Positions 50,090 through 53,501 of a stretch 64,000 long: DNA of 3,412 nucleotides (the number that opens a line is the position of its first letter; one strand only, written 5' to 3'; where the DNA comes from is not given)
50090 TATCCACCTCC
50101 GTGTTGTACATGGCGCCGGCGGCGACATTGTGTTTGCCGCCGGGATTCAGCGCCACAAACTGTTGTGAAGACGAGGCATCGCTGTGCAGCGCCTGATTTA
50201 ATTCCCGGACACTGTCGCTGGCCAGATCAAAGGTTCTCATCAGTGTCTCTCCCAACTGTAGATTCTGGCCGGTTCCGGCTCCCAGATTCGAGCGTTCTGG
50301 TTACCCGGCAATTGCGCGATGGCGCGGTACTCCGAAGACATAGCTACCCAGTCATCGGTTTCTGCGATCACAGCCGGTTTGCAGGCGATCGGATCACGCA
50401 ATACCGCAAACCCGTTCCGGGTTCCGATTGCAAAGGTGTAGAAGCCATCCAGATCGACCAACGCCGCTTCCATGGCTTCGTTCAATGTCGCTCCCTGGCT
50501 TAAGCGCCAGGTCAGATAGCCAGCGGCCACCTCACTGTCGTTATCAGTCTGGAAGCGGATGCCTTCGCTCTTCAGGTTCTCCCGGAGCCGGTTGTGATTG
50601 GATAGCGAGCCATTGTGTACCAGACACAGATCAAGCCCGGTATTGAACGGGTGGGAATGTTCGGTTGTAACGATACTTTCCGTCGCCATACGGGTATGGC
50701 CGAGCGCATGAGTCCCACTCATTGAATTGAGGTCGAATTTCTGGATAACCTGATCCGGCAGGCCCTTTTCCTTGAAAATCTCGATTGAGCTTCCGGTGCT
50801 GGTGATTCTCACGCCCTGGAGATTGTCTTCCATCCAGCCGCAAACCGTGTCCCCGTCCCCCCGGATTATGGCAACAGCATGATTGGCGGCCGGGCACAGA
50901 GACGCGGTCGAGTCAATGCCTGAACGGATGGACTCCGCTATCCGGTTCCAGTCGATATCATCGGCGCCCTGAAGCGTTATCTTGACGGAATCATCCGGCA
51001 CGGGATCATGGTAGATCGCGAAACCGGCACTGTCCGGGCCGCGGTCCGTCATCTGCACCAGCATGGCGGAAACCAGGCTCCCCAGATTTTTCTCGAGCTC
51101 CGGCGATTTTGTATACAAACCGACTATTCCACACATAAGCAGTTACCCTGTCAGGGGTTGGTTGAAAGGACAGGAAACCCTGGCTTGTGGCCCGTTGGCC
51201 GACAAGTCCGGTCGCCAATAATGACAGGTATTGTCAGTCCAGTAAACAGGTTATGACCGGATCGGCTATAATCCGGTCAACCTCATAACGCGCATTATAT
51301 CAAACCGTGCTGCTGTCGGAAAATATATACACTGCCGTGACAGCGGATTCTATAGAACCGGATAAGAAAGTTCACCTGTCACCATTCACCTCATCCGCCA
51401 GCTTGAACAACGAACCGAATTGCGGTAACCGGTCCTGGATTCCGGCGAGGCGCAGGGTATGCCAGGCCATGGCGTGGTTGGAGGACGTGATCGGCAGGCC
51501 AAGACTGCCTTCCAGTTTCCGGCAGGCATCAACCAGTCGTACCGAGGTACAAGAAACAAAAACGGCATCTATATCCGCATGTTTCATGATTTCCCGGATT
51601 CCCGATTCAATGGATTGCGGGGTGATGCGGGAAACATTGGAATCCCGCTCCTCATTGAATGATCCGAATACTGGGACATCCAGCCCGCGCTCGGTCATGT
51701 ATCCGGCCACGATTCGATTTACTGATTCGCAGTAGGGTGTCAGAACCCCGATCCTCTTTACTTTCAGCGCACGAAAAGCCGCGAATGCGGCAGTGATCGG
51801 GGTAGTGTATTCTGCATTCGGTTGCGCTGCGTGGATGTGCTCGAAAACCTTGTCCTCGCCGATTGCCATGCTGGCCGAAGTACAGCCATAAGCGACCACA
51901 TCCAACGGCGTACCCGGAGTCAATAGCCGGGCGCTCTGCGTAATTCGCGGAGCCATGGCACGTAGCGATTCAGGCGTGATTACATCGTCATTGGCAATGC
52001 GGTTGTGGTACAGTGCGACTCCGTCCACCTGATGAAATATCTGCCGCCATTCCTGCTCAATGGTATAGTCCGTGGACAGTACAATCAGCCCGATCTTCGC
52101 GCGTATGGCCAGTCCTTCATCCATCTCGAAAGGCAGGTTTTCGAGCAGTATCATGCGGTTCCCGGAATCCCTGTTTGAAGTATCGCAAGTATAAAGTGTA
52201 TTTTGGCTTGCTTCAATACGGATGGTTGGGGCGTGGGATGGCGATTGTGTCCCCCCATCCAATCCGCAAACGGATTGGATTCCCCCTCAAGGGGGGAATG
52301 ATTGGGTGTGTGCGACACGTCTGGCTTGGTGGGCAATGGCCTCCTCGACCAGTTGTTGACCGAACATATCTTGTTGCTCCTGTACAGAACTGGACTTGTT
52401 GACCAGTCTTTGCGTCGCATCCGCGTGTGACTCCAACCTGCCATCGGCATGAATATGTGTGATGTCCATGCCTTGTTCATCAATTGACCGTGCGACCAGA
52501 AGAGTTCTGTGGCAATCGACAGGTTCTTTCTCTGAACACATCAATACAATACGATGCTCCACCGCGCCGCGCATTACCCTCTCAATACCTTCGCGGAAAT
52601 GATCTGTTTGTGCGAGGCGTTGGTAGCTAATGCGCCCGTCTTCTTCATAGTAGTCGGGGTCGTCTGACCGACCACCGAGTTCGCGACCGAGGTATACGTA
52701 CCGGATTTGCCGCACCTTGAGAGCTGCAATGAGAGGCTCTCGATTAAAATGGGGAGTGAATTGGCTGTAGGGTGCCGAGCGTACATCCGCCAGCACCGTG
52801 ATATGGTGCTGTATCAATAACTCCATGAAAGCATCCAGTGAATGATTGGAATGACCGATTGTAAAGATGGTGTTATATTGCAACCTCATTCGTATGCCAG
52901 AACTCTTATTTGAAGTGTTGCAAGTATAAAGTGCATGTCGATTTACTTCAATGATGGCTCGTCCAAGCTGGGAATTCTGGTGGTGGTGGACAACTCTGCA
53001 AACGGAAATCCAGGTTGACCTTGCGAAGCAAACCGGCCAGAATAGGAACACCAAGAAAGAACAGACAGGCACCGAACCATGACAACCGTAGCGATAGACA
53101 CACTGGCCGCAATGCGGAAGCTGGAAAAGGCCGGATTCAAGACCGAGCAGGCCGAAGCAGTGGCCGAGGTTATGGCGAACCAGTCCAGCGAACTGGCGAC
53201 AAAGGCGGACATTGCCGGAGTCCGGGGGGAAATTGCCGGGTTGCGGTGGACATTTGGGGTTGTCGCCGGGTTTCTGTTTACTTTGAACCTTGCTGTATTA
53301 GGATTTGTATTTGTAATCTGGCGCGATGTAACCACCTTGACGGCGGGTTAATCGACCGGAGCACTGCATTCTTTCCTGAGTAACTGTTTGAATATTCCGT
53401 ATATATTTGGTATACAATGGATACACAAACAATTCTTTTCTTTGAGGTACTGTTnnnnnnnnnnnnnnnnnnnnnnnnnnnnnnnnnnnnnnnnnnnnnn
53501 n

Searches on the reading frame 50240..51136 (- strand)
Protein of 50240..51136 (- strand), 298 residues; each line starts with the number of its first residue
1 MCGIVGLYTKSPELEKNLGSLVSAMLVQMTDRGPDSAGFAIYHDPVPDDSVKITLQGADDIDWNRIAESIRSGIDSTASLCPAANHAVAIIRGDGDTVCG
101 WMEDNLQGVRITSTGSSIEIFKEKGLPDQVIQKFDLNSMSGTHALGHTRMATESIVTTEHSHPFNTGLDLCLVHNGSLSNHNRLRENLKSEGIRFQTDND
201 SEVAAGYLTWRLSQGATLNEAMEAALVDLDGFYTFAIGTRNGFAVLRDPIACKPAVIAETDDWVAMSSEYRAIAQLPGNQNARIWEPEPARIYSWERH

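Call 6: search_protein_families(library=pfam, proteins=[window:50240-51136:-], max_evalue=0.01)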
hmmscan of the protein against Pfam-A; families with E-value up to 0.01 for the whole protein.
window:50240-51136:- (298 aa): 3 families
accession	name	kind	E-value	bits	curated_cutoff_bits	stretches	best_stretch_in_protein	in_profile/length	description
PF13522.11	GATase_6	-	1.7e-18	67.3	27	1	139-269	8-130/130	Glutamine amidotransferase domain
PF13537.11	GATase_7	-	2e-16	60.6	25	1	147-274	1-122/123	Glutamine amidotransferase domain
PF13230.11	GATase_4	-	0.0015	17.9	23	1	130-216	63-145/272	Glutamine amidotransferases class-II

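Call 7: search_protein_families(library=ncbifam, proteins=[window:50240-51136:-], max_evalue=0.01)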
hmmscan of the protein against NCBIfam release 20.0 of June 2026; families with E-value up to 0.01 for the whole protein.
window:50240-51136:- (298 aa): 7 families
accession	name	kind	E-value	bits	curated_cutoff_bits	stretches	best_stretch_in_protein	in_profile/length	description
NF001484.0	PRK00331.1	subfamily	1.6e-28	99.5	381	1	108-275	33-200/601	isomerizing glutamine--fructose-6-phosphate transaminase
TIGR01135.1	glmS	equivalog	4.4e-27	94.8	418.05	1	112-275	36-199/607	glutamine--fructose-6-phosphate transaminase (isomerizing)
TIGR01134.1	purF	equivalog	1.6e-25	90.3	350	1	113-274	36-200/432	amidophosphoribosyltransferase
TIGR01536.1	asn_synth_AEB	equivalog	2.7e-22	79.5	267.1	1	2-280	1-172/517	asparagine synthase (glutamine-hydrolyzing)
NF006949.0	PRK09431.1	equivalog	3e-14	52.5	499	1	141-275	42-167/554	asparagine synthase B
TIGR03104.1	trio_amidotrans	equivalog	2.6e-12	45.8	570.1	1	140-275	40-167/589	N-acetylglutaminylglutamine amidotransferase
TIGR03108.1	eps_aminotran_1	hypoth_equivalog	1.2e-10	40.8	816.9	1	144-278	45-171/628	XrtA/PEP-CTERM system amidotransferase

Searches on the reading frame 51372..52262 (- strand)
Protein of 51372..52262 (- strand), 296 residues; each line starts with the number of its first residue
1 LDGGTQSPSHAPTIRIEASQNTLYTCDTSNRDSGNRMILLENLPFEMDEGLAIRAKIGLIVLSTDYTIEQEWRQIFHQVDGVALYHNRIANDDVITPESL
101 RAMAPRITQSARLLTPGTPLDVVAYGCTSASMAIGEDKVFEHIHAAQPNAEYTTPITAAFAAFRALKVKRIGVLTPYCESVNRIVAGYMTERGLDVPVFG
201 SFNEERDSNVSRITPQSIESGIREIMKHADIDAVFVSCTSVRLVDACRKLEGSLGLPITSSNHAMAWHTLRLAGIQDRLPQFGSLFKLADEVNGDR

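Call 6: search_protein_families(library=pfam, proteins=[window:51372-52262:-], max_evalue=0.01)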
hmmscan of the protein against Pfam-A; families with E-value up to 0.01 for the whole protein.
window:51372-52262:- (296 aa): 1 family
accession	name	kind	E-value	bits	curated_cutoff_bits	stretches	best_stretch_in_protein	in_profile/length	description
PF17645.6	Amdase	-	4.1e-20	72.8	25.9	1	94-286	34-228/228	Arylmalonate decarboxylase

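Call 7: search_protein_families(library=ncbifam, proteins=[window:51372-52262:-], max_evalue=0.01)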
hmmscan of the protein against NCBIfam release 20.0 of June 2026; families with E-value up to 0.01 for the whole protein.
window:51372-52262:- (296 aa): 2 families
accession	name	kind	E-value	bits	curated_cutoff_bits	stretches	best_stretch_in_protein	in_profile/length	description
TIGR02990.1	ectoine_eutA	equivalog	2e-65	220.6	318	1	53-288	6-239/239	ectoine utilization protein EutA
NF052327.1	arylmal_decarb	equivalog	5e-20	72.1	225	1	121-287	62-231/231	arylmalonate decarboxylase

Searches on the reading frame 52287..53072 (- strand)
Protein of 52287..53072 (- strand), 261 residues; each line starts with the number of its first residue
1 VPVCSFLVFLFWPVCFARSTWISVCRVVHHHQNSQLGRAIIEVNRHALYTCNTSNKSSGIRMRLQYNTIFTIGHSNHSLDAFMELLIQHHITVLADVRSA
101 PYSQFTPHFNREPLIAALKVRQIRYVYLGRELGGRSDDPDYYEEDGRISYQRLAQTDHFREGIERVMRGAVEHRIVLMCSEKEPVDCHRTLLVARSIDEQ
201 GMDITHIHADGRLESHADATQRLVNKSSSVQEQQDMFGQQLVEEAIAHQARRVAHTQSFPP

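Call 6: search_protein_families(library=pfam, proteins=[window:52287-53072:-], max_evalue=0.01)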
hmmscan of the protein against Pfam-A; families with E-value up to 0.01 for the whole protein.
window:52287-53072:- (261 aa): 1 family
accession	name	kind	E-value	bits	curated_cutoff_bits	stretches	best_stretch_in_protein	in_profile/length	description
PF04343.18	DUF488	-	4e-24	86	22.2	1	79-193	2-118/121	Domain of unknown function DUF488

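Call 7: search_protein_families(library=ncbifam, proteins=[window:52287-53072:-], max_evalue=0.01)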
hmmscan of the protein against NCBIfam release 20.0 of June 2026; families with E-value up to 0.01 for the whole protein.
window:52287-53072:- (261 aa): 0 families

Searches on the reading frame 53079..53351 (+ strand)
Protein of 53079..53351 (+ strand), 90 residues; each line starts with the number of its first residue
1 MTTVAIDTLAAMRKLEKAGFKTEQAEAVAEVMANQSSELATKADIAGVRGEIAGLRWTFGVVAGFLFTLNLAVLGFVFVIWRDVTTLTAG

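Call 6: search_protein_families(library=pfam, proteins=[window:53079-53351:+], max_evalue=0.01)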
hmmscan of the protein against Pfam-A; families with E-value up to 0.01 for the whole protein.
window:53079-53351:+ (90 aa): 1 family
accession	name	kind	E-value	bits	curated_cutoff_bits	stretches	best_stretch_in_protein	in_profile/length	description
PF07798.16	CCDC90-like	-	1.9e-05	25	33.5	1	6-37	1-32/175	Coiled-coil domain-containing protein 90-like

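Call 7: search_protein_families(library=ncbifam, proteins=[window:53079-53351:+], max_evalue=0.01)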
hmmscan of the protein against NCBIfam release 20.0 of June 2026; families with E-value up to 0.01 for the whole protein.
window:53079-53351:+ (90 aa): 1 family
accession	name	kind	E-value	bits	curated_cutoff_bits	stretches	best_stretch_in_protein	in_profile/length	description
TIGR04509.1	mod_pep_NH_fam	subfamily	0.0081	16.2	34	1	7-53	27-69/87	NHLP-related RiPP peptide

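Call 86: search_protein_families(library=padloc, proteins=[window:53079-53351:+], max_evalue=0.001)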
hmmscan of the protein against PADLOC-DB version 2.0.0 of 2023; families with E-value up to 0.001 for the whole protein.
window:53079-53351:+ (90 aa): 0 families
